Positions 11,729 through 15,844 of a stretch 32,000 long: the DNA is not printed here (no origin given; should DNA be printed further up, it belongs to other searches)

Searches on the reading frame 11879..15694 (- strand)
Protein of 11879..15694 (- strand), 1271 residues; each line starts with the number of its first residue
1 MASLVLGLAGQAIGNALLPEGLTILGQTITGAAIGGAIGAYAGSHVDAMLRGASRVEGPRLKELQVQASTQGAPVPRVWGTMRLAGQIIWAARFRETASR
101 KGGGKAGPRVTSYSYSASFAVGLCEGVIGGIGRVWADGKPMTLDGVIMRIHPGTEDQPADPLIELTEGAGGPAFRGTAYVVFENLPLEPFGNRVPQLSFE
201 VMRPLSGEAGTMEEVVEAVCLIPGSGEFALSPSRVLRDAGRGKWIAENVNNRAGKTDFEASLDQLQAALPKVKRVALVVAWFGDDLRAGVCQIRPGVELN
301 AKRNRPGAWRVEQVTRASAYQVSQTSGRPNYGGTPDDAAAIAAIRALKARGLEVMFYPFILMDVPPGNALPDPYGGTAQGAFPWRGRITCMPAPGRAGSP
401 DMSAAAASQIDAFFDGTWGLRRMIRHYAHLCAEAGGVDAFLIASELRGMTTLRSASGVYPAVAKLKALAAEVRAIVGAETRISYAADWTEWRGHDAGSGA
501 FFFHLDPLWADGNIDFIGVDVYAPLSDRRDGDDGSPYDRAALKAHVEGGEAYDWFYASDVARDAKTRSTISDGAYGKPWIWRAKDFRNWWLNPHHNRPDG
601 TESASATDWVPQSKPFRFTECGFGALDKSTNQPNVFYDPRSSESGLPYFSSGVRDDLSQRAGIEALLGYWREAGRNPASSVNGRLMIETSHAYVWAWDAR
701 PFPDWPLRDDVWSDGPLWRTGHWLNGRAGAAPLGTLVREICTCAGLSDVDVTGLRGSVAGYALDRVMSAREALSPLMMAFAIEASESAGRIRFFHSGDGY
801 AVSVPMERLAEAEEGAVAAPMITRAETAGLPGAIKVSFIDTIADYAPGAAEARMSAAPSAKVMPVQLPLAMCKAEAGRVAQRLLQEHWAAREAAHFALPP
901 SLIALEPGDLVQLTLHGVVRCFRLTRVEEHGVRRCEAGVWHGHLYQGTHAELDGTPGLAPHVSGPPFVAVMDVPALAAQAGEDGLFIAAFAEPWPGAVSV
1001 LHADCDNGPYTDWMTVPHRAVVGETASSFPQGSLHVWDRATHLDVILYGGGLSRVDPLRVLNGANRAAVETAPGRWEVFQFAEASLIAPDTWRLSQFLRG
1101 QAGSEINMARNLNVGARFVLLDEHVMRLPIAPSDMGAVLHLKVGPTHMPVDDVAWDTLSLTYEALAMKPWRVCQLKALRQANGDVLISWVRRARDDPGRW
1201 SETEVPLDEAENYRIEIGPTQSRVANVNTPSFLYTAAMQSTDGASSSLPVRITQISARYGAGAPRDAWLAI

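Call 6: search_protein_families(library=pfam, proteins=[window:11879-15694:-], max_evalue=0.01)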
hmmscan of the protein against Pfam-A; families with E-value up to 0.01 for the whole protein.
window:11879-15694:- (1271 aa): 3 families
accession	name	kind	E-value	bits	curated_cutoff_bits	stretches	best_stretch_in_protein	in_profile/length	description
PF13547.12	GTA_TIM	-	1.1e-129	432.5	27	1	418-706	1-299/299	GTA TIM-barrel-like domain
PF13550.12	Phage-tail_3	-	1.1e-35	123.3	23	1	764-929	1-164/164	Putative phage tail protein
PF23666.2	Rcc01698_C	-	1.3e-29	102.8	27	1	1020-1119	1-98/98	Rcc01698-like, C-terminal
